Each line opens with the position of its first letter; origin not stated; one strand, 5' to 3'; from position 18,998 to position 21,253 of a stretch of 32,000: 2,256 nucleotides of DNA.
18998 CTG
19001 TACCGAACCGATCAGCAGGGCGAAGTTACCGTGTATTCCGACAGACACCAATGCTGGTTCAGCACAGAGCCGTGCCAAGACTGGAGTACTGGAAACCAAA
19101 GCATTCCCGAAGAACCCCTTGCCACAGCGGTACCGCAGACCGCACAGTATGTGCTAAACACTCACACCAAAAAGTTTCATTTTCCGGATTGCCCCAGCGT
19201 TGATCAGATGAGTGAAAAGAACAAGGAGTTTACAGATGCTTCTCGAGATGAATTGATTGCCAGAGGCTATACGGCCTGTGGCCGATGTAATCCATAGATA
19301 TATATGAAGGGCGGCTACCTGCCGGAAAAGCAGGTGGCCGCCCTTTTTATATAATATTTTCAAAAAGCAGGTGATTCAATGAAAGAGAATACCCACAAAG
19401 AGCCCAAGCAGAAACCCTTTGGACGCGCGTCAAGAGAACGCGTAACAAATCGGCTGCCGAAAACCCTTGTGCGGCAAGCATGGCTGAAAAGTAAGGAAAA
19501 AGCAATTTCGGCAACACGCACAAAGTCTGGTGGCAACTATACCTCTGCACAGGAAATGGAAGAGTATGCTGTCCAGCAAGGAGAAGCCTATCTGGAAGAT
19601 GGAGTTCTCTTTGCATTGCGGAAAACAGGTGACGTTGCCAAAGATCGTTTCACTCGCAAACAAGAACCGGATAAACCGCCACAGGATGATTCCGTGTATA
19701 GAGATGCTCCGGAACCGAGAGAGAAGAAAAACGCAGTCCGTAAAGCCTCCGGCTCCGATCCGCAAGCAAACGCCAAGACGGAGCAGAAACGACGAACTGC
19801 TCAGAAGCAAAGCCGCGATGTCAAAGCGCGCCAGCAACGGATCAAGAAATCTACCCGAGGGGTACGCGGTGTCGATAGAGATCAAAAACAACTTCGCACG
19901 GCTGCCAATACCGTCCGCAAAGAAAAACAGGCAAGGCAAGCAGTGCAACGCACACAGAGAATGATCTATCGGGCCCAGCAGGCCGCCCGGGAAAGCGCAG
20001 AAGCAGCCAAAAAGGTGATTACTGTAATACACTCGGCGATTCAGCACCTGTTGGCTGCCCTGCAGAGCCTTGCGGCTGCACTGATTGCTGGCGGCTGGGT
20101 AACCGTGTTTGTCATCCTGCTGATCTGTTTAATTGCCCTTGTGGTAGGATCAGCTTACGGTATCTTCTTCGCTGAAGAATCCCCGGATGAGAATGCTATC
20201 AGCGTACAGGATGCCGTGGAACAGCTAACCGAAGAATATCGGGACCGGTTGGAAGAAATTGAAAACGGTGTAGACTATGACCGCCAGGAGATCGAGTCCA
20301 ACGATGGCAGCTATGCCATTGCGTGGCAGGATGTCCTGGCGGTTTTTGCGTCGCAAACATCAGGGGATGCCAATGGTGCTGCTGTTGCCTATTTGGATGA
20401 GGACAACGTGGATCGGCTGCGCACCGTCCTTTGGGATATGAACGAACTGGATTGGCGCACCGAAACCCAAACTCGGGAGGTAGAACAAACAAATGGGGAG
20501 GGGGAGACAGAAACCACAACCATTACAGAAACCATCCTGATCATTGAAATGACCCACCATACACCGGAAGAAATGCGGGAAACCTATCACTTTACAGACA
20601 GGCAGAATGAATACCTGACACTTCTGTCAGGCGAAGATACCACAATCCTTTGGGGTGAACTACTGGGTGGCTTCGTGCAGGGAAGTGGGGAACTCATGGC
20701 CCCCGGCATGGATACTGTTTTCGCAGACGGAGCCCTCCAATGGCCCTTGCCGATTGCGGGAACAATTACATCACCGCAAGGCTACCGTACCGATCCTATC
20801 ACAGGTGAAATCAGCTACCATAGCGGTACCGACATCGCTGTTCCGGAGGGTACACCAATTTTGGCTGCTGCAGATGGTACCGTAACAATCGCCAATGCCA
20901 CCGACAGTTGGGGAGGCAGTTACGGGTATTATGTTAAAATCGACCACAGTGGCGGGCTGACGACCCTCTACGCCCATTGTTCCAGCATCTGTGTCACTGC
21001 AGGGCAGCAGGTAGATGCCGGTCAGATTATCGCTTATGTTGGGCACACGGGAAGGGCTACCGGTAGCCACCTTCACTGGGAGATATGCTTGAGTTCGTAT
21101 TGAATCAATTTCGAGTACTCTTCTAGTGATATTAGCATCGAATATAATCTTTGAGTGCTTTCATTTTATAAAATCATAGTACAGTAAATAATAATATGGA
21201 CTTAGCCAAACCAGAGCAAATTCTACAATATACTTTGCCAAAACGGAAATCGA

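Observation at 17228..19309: Repeat-bracketed ~2.1-kb cassette between virB4 and the hydrolase gene: XRE regulator + 68-aa ORF divergent from a ComEC-type MBL lipoprotein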

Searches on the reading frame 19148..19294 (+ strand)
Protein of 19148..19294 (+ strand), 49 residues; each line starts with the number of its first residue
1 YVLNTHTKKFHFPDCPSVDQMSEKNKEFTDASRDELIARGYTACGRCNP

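Call 74: search_dna_similar(query=window:19148-19294:+, collection=plasmids, mode=protein, max_evalue=0.01, max_rows=40)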
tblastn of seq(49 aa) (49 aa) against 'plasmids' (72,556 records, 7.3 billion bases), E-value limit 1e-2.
Records with a match: 76; places in all: 78; records where one place covers at least 80% of the query: 76.
Best place of each record, by identity: <60% 76.
By first word of the organism name: Pseudomonas 68; Ruminococcus 1; [Eubacterium] 1; Lachnospira 1; Butyrivibrio 1; Monoglobus 1; Aristaeella 1; Methanothrix 1; Caldicellulosiruptor 1.
By predicted mobility (MOB-suite, as given by PLSDB): non-mobilizable 70; conjugative 5; mobilizable 1.
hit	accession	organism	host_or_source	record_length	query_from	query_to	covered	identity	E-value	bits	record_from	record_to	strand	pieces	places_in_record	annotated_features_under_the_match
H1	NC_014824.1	Ruminococcus albus 7 = DSM 20455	-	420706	1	49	100%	59.2%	4e-12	64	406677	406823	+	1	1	DNA/RNA non-specific endonuclease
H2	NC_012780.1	[Eubacterium] eligens ATCC 27750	-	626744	1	49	100%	53.1%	5e-9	56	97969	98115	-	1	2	DNA/RNA non-specific endonuclease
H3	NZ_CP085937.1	Lachnospira eligens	-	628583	1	49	100%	53.1%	5e-9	56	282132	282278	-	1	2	DNA/RNA non-specific endonuclease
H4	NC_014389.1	Butyrivibrio proteoclasticus B316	-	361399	1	49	100%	49.0%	3e-9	57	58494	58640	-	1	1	hypothetical protein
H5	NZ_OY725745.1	Monoglobus pectinilyticus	-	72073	1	49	100%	44.9%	2e-5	45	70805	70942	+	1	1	MBL fold metallo-hydrolase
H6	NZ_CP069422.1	Aristaeella lactis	Bos taurus,Bovine rumen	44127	1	49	100%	44.9%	8e-4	41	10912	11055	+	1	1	hypothetical protein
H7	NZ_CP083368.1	Pseudomonas aeruginosa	Homo sapiens,sputum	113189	4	48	92%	43.5%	2e-3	40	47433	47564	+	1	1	endonuclease/exonuclease/phosphatase family protein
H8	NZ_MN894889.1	Pseudomonas aeruginosa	-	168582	4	48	92%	43.5%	2e-3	40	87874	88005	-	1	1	endonuclease/exonuclease/phosphatase family protein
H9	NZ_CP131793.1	Pseudomonas aeruginosa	Homo sapiens,culture,blood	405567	4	48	92%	43.5%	2e-3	40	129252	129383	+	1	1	endonuclease/exonuclease/phosphatase family protein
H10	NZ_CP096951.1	Pseudomonas aeruginosa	Homo sapiens,secreta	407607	4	48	92%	43.5%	2e-3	40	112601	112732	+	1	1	endonuclease/exonuclease/phosphatase family protein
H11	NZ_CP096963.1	Pseudomonas aeruginosa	Homo sapiens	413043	4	48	92%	43.5%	2e-3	40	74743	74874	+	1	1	endonuclease/exonuclease/phosphatase family protein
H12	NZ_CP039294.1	Pseudomonas aeruginosa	Homo sapiens,blood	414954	4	48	92%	43.5%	2e-3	40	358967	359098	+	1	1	endonuclease/exonuclease/phosphatase family protein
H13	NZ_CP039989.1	Pseudomonas aeruginosa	Homo sapiens,bacterial ...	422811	4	48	92%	43.5%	2e-3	40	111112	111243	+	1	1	endonuclease/exonuclease/phosphatase family protein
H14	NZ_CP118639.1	Pseudomonas aeruginosa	Homo sapiens,Urinary catheter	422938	4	48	92%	43.5%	2e-3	40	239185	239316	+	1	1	endonuclease/exonuclease/phosphatase family protein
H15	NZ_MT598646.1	Pseudomonas aeruginosa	-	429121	4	48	92%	43.5%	2e-3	40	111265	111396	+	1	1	endonuclease/exonuclease/phosphatase family protein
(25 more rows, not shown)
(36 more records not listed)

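Call 75: search_dna_similar(query=window:19148-19294:+, collection=phages, mode=protein, max_evalue=0.01, max_rows=40)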
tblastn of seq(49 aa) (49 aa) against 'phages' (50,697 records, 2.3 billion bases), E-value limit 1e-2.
Records with a match: 17; places in all: 17; records where one place covers at least 80% of the query: 17.
Best place of each record, by identity: 60-80% 8; <60% 9.
By first word of the organism name: Bacteriophage 7; Faecalimonas 2; Evtepia 2; phage 2; Blautia 2; Oscillospirales 1; Clostridium 1.
By host as written in the record: - 9; Faecalimonas sp. 2; Blautia sp. 2; Evtepia sp. 1; Evtepia sp. 900546255 1; Oscillospirales 1; Clostridium sp. 003024715 1.
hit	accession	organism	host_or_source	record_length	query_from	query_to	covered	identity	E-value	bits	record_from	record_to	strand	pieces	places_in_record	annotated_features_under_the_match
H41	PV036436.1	Faecalimonas phage NatCom_26447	Faecalimonas sp.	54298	1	49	100%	66.0%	4e-14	69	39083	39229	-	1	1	hypothetical protein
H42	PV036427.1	Evtepia phage NatCom_11697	Evtepia sp.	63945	1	49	100%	65.3%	1e-16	76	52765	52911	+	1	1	hypothetical protein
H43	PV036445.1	Evtepia phage NatCom_42594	Evtepia sp. 900546255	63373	1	49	100%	65.3%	1e-16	76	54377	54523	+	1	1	hypothetical protein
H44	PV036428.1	phage NatCom_18656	human feces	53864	1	49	100%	65.3%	1e-16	76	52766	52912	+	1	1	hypothetical protein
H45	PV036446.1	Faecalimonas phage NatCom_33527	Faecalimonas sp.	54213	1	49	100%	64.0%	2e-13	67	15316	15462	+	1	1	hypothetical protein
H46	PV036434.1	Blautia phage NatCom_24097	Blautia sp.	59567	1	49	100%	64.0%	2e-13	67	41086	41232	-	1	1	hypothetical protein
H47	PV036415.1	Blautia phage NatCom_2932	Blautia sp.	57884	1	49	100%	64.0%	2e-13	67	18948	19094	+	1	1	hypothetical protein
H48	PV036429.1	phage NatCom_19828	human feces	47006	1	49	100%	63.3%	7e-15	71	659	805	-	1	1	hypothetical protein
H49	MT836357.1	Bacteriophage sp.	human fecal samples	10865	1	49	100%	57.1%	2e-11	61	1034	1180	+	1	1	record has no annotation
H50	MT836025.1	Bacteriophage sp.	human fecal samples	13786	1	49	100%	54.0%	6e-8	51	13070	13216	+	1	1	record has no annotation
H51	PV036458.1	Oscillospirales phage IMGVR 15609780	Oscillospirales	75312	1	47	96%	55.3%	9e-13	65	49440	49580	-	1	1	hypothetical protein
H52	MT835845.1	Bacteriophage sp.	human fecal samples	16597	1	49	100%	53.1%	6e-9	54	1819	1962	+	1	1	record has no annotation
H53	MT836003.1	Bacteriophage sp.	human fecal samples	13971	1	49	100%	51.0%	3e-11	61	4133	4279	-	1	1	record has no annotation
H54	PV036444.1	Clostridium phage NatCom_42228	Clostridium sp. 003024715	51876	1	49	100%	51.0%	2e-9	56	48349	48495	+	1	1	hypothetical protein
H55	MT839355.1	Bacteriophage sp.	human fecal samples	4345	1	47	96%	44.7%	3e-5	44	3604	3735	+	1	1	record has no annotation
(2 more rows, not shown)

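Call 76: get_annotated_region(hit=H1, flank=2500)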
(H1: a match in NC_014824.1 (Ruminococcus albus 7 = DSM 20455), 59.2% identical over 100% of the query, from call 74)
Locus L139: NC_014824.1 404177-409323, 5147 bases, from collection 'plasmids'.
description: Ruminococcus albus 7 = DSM 20455 plasmid pRUMAL01, complete sequence
organism: Ruminococcus albus 7 = DSM 20455 (NCBI taxid 697329)
taxonomy: Bacteria; Bacillota; Clostridia; Eubacteriales; Oscillospiraceae; Ruminococcus; Ruminococcus albus; Ruminococcus albus 7 = DSM 20455
host: -; source: -; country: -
typing (MOB-suite, as given by PLSDB): mobilizable; relaxase MOBP
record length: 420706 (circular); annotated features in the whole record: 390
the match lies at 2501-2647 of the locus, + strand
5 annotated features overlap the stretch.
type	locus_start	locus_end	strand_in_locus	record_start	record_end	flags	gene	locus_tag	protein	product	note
CDS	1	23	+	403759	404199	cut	-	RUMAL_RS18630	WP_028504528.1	single-stranded DNA-binding protein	-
CDS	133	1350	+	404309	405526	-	-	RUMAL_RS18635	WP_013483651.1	hypothetical protein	-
CDS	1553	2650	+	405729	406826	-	-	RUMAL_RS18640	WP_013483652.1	DNA/RNA non-specific endonuclease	-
CDS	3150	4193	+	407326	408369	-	-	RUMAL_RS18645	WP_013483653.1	WYL domain-containing protein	-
CDS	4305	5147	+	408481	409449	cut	-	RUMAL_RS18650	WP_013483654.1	leucine-rich repeat domain-containing protein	-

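Call 77: get_annotated_region(hit=H7, flank=2500)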
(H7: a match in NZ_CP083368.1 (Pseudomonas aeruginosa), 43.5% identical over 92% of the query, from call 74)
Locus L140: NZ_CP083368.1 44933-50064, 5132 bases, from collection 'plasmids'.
description: Pseudomonas aeruginosa strain PS1793 plasmid p2, complete sequence
organism: Pseudomonas aeruginosa (NCBI taxid 287)
taxonomy: Bacteria; Pseudomonadota; Gammaproteobacteria; Pseudomonadales; Pseudomonadaceae; Pseudomonas; Pseudomonas aeruginosa
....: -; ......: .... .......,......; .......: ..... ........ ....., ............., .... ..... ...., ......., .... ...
typing (MOB-suite, as given by PLSDB): non-mobilizable; replicon rep_cluster_1115
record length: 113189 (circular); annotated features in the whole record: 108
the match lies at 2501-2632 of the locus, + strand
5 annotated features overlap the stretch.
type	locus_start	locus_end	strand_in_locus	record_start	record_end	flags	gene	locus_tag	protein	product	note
CDS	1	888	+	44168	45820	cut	-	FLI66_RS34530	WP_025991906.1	sel1 repeat family protein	-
CDS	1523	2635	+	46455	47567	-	-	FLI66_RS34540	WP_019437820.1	endonuclease/exonuclease/phosphatase family protein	-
CDS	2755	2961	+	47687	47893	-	-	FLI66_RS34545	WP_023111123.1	hypothetical protein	-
CDS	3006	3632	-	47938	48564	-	-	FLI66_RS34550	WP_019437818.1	cyclic nucleotide-binding domain-containing protein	-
CDS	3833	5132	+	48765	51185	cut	-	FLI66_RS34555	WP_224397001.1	hypothetical protein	-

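Call 78: get_annotated_region(hit=H42, flank=4000)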
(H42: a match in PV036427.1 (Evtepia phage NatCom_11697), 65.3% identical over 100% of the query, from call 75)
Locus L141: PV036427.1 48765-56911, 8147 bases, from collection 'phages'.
description: Evtepia phage NatCom_11697, complete genome.
organism: Evtepia phage NatCom_11697 (NCBI taxid 3403526)
taxonomy: Viruses; Duplodnaviria; Heunggongvirae; Uroviricota; Caudoviricetes; Ca. Heliusvirales
host: Evtepia sp.; source: human feces; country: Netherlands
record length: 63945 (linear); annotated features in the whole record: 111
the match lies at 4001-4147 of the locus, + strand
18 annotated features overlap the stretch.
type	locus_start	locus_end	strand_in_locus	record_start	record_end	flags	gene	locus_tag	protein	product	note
CDS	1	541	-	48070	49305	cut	-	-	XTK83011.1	DNA polymerase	-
CDS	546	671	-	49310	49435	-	-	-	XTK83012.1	hypothetical protein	-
CDS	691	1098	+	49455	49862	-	-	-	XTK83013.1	hypothetical protein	-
CDS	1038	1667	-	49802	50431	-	-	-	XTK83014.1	hypothetical protein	-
CDS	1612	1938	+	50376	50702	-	-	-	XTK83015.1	hypothetical protein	-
CDS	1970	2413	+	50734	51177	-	-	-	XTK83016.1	hypothetical protein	-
CDS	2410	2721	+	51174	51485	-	-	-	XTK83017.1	hypothetical protein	-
CDS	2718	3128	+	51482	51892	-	-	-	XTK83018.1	hypothetical protein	-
CDS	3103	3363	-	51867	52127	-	-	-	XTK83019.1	hypothetical protein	-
CDS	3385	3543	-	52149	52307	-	-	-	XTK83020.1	hypothetical protein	-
CDS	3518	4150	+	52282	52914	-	-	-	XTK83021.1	hypothetical protein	-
CDS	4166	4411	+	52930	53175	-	-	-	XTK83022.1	hypothetical protein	-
CDS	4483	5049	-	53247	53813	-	-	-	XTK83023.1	hypothetical protein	-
CDS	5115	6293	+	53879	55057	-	-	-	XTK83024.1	hypothetical protein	-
CDS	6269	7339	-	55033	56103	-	-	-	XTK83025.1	hypothetical protein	-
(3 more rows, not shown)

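Call 79: search_protein_families(library=pfam, proteins=[L139:1553-2650:+, L140:1523-2635:+, L141:3518-4150:+], max_evalue=0.01)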
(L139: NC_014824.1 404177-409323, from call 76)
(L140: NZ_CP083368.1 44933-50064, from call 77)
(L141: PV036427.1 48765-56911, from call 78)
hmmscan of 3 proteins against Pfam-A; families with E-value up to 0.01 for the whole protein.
L139:1553-2650:+ (365 aa): 3 families
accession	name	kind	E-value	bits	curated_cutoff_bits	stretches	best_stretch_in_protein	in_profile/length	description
PF13930.12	Endonuclea_NS_2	-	3.4e-18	66.5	27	1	128-253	11-128/132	DNA/RNA non-specific endonuclease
PF01223.29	Endonuclease_NS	-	2.1e-05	24.7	23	1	162-244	80-151/223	DNA/RNA non-specific endonuclease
PF02805.21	Ada_Zn_binding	-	0.00046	20.6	23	1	317-365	18-64/65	Metal binding domain of Ada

L140:1523-2635:+ (370 aa): 2 families
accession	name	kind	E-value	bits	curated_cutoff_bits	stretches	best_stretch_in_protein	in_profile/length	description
PF03372.29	Exo_endo_phos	-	9.3e-07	29.3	24.5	1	28-236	1-207/225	Endonuclease/Exonuclease/phosphatase family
PF02805.21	Ada_Zn_binding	-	0.0064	16.9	23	0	312-369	6-62/65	Metal binding domain of Ada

L141:3518-4150:+ (210 aa): 3 families
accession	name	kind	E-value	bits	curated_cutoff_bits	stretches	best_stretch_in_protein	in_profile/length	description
PF13930.12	Endonuclea_NS_2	-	5.8e-21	75.5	27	1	11-104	39-129/132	DNA/RNA non-specific endonuclease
PF02805.21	Ada_Zn_binding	-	2e-05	24.9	23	1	165-210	21-64/65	Metal binding domain of Ada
PF01223.29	Endonuclease_NS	-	0.00019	21.6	23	1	26-101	77-161/223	DNA/RNA non-specific endonuclease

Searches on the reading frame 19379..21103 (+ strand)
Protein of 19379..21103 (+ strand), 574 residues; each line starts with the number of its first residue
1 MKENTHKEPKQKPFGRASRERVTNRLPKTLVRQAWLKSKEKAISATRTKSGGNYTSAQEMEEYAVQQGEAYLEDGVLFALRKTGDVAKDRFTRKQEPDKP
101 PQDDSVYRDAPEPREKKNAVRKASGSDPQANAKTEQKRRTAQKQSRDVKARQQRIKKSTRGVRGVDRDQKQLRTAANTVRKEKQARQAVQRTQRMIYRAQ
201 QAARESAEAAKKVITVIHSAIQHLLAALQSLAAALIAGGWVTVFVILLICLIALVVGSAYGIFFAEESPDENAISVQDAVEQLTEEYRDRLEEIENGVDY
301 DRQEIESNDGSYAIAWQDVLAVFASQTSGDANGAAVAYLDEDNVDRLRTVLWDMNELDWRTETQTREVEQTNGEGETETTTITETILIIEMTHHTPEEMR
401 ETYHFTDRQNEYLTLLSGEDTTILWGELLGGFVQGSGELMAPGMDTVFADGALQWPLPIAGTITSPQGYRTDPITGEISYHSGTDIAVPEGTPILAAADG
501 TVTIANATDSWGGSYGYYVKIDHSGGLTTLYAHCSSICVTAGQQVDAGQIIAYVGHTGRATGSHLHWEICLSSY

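Call 4: search_protein_families(library=pfam, proteins=[window:19379-21103:+], max_evalue=0.01)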
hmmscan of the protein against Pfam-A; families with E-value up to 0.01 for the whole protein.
window:19379-21103:+ (574 aa): 2 families
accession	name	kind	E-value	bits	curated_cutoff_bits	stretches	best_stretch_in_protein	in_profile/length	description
PF01551.29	Peptidase_M23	-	1.4e-30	105.7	28.7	1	480-569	2-87/96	Peptidase family M23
PF20990.2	DUF2207_C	-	0.00027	21.1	33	1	132-295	52-204/247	Predicted membrane protein (DUF2207) C-terminal domain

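Call 5: search_protein_families(library=ncbifam, proteins=[window:19379-21103:+], max_evalue=0.01)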
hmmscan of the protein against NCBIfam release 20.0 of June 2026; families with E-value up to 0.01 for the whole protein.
window:19379-21103:+ (574 aa): 15 families
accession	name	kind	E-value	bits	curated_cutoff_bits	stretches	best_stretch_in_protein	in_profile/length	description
NF008652.0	PRK11649.1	equivalog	8.9e-27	93.8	341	1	468-570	300-398/439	murein DD-endopeptidase MepM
NF053825.1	PdgNdpepShyA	equivalog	2.1e-24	86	700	1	469-570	284-381/425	peptidoglycan DD-endopeptidase ShyA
NF052336.1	PdgHdaseHSB100310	equivalog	7.6e-24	84.6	500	1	441-569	21-141/316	peptidoglycan hydrolase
NF052530.1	Heli_ShapePgp3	exception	5.5e-23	81.5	300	1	457-571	143-253/270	peptidoglycan metallopeptidase Pgp3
NF053824.1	PdgNdpepShyC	equivalog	4e-22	78.7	700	1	469-569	284-380/429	peptidoglycan DD-endopeptidase ShyC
NF052529.1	PG_M23_Pgp6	exception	4.1e-17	62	600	1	479-570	333-420/452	peptidoglycan metallopeptidase Pgp6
NF050804.1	CellDivDipMCaul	equivalog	1.4e-16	60.5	900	1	446-569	498-613/634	cell division endopeptidase DipM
NF041208.1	celldiv_DipM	equivalog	1.9e-14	53.7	740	1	455-570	298-405/419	cell division endopeptidase DipM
NF008644.1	PRK11637.1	equivalog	5.7e-14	51.9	270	1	458-569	267-370/385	murein hydrolase activator EnvC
NF040883.1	amid_act_ActS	equivalog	5.5e-12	45.5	375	1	482-569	137-220/242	amidase activator ActS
NF008123.1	PRK10871.1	equivalog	1e-09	38.3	311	1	482-569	266-349/365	murein hydrolase activator NlpD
NF053738.1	S2SprSpoIIQBc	equivalog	1.6e-09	37.7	250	1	482-569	123-210/232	stage II sporulation protein SpoIIQ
NF047755.1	LIC_10271_M23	exception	2.1e-05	24.3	180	1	499-552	135-184/207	LIC_10271 family cell wall hydrolase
NF047657.1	CellWlHdaseLepto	equivalog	0.00049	19.6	400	1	497-552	144-195/221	hypothetical protein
TIGR01477.1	RIFIN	paralog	0.0078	16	176.95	0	148-253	227-332/356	variant surface antigen, rifin family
